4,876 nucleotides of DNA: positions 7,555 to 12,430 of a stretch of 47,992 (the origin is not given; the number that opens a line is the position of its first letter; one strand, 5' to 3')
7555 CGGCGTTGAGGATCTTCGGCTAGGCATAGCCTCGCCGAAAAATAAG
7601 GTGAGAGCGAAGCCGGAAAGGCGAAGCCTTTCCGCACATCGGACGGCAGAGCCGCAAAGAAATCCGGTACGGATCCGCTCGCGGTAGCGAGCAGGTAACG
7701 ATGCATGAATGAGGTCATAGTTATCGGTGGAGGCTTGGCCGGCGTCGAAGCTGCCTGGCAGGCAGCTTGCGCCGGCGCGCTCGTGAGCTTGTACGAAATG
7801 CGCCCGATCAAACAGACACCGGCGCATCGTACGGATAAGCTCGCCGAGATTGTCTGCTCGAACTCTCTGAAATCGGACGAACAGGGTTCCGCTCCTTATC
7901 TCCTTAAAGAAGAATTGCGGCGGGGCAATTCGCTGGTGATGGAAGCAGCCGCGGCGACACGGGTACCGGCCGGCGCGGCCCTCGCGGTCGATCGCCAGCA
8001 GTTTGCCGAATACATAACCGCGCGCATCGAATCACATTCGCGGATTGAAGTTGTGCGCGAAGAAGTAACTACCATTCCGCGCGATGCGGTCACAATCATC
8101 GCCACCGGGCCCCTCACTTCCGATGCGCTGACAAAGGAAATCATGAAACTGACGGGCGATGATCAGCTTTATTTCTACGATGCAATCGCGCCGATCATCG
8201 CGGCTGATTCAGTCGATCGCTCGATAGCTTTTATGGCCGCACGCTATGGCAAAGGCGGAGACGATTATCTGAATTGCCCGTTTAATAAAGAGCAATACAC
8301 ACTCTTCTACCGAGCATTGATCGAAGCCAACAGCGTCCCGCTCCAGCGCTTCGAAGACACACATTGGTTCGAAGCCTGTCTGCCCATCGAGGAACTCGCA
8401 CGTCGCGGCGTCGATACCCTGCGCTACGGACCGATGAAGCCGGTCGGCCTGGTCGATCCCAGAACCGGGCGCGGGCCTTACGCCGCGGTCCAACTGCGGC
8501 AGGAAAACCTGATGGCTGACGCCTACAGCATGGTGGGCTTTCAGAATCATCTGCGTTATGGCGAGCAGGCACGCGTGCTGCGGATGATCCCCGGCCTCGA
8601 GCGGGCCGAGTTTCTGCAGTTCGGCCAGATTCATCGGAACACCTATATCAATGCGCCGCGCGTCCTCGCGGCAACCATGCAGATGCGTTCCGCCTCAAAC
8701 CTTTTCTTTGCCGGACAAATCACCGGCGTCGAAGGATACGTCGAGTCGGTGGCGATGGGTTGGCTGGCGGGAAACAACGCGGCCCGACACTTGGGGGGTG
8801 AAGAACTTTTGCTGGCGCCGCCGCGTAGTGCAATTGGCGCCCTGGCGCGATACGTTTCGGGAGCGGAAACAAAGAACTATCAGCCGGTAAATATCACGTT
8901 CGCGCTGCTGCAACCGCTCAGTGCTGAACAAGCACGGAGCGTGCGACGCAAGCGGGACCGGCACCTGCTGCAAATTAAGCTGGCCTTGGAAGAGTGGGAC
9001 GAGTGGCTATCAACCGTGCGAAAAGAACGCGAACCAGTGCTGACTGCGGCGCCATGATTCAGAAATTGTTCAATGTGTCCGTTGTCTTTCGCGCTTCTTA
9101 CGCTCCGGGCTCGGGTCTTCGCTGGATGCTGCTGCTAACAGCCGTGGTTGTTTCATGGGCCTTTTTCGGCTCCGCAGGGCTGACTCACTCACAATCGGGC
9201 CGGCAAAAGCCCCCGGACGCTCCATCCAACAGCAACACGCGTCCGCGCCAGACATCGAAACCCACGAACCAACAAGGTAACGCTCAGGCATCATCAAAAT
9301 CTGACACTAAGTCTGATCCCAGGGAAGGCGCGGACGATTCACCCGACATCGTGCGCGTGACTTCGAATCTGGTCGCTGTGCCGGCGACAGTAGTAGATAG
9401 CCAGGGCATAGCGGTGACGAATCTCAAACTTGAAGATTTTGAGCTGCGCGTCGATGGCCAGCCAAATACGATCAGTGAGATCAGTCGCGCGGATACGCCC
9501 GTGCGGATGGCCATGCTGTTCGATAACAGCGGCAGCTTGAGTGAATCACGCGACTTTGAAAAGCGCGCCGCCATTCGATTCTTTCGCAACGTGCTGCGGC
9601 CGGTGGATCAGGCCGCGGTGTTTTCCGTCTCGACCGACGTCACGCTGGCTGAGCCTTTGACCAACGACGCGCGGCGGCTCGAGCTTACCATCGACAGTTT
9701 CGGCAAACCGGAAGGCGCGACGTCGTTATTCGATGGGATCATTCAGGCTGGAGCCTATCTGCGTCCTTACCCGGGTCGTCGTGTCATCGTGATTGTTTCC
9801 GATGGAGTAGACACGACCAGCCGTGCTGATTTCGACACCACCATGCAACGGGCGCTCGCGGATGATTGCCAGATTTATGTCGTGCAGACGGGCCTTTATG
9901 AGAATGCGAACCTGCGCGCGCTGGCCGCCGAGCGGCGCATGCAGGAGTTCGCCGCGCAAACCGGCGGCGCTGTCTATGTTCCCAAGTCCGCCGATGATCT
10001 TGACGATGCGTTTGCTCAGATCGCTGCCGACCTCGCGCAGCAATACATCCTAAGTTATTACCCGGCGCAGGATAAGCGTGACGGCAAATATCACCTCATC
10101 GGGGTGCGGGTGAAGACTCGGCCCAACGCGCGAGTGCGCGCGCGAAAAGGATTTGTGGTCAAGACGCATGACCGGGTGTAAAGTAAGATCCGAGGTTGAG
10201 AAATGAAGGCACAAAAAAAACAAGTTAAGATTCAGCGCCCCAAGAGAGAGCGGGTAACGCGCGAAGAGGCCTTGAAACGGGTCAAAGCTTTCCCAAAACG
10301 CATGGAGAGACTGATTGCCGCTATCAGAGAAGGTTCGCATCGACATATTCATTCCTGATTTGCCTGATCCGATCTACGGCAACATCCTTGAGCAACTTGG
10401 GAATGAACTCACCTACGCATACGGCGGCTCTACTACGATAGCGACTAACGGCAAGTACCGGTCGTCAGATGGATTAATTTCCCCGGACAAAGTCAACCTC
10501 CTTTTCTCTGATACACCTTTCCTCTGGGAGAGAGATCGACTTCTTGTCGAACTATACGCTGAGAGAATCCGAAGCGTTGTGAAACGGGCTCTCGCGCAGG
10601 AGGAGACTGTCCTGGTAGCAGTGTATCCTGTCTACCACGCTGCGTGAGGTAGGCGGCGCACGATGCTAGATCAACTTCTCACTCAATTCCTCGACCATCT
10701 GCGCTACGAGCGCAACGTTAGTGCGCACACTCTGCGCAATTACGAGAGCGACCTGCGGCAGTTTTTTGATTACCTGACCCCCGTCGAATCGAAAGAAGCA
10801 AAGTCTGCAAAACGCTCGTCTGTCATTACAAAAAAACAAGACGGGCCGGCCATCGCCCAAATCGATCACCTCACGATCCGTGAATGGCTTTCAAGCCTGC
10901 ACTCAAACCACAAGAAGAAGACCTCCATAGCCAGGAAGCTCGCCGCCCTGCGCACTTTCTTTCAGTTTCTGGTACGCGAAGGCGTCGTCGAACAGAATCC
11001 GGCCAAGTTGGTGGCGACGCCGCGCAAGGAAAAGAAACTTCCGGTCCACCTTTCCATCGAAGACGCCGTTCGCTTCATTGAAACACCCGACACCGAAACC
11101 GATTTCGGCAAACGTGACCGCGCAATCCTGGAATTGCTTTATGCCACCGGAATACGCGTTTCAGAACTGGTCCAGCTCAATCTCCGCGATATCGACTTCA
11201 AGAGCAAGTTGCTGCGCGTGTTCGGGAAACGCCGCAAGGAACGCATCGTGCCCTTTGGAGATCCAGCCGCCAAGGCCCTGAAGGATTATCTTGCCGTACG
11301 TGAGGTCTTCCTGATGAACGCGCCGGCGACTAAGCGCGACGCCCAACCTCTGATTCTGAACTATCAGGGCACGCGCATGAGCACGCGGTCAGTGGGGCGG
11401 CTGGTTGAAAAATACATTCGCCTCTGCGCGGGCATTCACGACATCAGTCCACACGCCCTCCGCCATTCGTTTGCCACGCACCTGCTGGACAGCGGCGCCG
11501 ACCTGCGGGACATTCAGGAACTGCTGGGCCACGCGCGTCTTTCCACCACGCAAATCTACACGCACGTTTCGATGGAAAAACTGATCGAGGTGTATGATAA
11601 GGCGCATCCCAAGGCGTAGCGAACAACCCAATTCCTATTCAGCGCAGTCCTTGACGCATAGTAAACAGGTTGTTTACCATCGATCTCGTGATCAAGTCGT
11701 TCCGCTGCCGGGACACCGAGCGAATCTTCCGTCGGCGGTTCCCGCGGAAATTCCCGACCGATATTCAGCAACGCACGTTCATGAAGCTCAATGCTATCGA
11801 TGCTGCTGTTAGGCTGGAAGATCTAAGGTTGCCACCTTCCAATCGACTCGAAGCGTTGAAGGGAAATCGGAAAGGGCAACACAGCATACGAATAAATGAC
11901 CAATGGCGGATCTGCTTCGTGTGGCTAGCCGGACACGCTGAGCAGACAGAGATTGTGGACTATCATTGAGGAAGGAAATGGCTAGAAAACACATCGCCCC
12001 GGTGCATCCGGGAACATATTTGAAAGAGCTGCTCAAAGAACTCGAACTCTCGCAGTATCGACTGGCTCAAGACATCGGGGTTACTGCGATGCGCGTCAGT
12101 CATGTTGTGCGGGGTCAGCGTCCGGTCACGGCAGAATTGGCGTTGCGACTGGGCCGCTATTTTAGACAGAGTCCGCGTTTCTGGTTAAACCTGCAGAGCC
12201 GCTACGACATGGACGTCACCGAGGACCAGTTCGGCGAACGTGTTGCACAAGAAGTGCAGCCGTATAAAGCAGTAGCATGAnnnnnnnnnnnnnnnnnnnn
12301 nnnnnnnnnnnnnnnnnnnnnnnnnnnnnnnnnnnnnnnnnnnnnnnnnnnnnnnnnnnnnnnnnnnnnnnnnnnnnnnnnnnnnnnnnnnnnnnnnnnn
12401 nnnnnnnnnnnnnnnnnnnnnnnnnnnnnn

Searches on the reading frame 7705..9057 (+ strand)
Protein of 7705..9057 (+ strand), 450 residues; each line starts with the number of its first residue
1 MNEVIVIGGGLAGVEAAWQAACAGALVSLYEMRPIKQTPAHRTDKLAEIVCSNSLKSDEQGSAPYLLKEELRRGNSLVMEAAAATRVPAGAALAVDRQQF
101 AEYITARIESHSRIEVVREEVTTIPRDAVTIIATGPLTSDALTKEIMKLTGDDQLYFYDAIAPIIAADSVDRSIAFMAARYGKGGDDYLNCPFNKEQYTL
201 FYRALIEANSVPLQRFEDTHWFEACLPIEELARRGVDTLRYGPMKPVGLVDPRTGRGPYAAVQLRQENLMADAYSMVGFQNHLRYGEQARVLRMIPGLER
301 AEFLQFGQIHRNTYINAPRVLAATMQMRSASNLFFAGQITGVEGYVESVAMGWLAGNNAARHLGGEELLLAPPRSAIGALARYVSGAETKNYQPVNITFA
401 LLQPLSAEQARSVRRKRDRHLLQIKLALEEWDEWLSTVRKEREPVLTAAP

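Call 59: search_protein_families(library=pfam, proteins=[window:7705-9057:+], max_evalue=0.00001)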
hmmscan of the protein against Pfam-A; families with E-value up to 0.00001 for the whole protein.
window:7705-9057:+ (450 aa): 1 family
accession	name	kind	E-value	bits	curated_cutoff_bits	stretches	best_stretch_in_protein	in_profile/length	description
PF01134.28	GIDA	-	3.6e-95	319.7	22.1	1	3-366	1-390/391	Glucose inhibited division protein A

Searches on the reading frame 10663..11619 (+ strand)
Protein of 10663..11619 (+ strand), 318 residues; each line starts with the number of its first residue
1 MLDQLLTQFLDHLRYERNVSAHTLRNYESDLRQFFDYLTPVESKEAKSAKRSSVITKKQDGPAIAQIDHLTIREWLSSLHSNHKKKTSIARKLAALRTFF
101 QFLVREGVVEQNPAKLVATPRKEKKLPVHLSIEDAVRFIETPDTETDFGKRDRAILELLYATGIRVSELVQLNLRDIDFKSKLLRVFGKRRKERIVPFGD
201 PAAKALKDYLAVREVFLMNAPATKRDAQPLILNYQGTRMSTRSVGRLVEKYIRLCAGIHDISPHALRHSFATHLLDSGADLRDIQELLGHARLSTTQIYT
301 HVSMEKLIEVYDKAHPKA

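Call 59: search_protein_families(library=pfam, proteins=[window:10663-11619:+], max_evalue=0.00001)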
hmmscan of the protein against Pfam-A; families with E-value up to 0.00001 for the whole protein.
window:10663-11619:+ (318 aa): 2 families
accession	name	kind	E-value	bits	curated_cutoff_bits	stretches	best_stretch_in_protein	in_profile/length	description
PF00589.27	Phage_integrase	-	2e-45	155.1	27.1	1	133-305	6-171/172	Phage integrase family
PF02899.23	Phage_int_SAM_1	-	1.8e-22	79.8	22.3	2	60-107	36-83/83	Phage integrase, N-terminal SAM-like domain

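Call 87: search_protein_families(library=ncbifam, proteins=[window:10663-11619:+], max_evalue=0.00001)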
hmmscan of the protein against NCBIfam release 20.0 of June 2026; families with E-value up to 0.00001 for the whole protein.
window:10663-11619:+ (318 aa): 12 families
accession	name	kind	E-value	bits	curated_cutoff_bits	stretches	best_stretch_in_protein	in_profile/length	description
TIGR02224.1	recomb_XerC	equivalog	3.3e-103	345.1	335.15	1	8-318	2-293/295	tyrosine recombinase XerC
TIGR02225.1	recomb_XerD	equivalog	8.5e-97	324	329.6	1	8-318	2-290/290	site-specific tyrosine recombinase XerD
NF001399.0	PRK00283.1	subfamily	8.6e-92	307.6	279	1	4-318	7-299/300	tyrosine recombinase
NF040815.2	recomb_XerA_Arch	equivalog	4.4e-68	229.7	220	1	8-311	2-263/263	site-specific tyrosine recombinase/integron integrase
NF002331.0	PRK01287.1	subfamily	3e-61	207.4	371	1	2-316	26-326/365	site-specific tyrosine recombinase XerC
NF003462.0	PRK05084.1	equivalog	2.1e-41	141.9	267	1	150-313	195-355/360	tyrosine recombinase XerS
TIGR02249.1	integrase_gron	subfamily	4.3e-35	121.6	265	2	255-305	252-303/315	integron integrase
NF011946.0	PRK15417.1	equivalog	9.1e-25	87.5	435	2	256-303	268-316/337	integron integrase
NF007370.0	PRK09870.1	subfamily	7.3e-15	55.1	221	1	146-316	28-193/200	tyrosine-type DNA invertase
NF007371.0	PRK09871.1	subfamily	1.9e-13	50.4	222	1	147-313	23-185/198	tyrosine-type DNA invertase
NF002685.0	PRK02436.1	equivalog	2.9e-09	37.1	178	1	86-291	54-235/245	site-specific tyrosine recombinase XerD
NF040693.1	recomb_GmtY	equivalog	3.9e-08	33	340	0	262-306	392-436/441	gamma-mobile-trio recombinase GmtY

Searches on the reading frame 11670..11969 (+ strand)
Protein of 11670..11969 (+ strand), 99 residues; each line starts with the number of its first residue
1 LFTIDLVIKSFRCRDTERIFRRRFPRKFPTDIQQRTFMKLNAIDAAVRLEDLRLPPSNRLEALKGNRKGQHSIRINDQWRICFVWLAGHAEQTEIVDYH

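Call 85: search_protein_families(library=pfam, proteins=[window:11670-11969:+], max_evalue=0.001)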
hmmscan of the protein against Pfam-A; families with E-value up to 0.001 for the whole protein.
window:11670-11969:+ (99 aa): 1 family
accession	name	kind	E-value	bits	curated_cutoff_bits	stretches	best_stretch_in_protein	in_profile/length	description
PF05015.19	HigB-like_toxin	-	1.2e-17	64.5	27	1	10-99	2-91/91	RelE-like toxin of type II toxin-antitoxin system HigB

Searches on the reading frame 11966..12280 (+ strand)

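Call 85: search_protein_families(library=pfam, proteins=[window:11966-12280:+], max_evalue=0.001)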
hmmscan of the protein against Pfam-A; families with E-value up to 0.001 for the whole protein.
window:11966-12280:+ (104 aa): 2 families
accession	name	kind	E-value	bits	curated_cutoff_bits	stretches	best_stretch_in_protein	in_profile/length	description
PF01381.28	HTH_3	-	3.9e-08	33.6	23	1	19-72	1-54/55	Helix-turn-helix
PF13560.12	HTH_31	-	2.5e-05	24.9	27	1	16-69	3-57/64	Helix-turn-helix domain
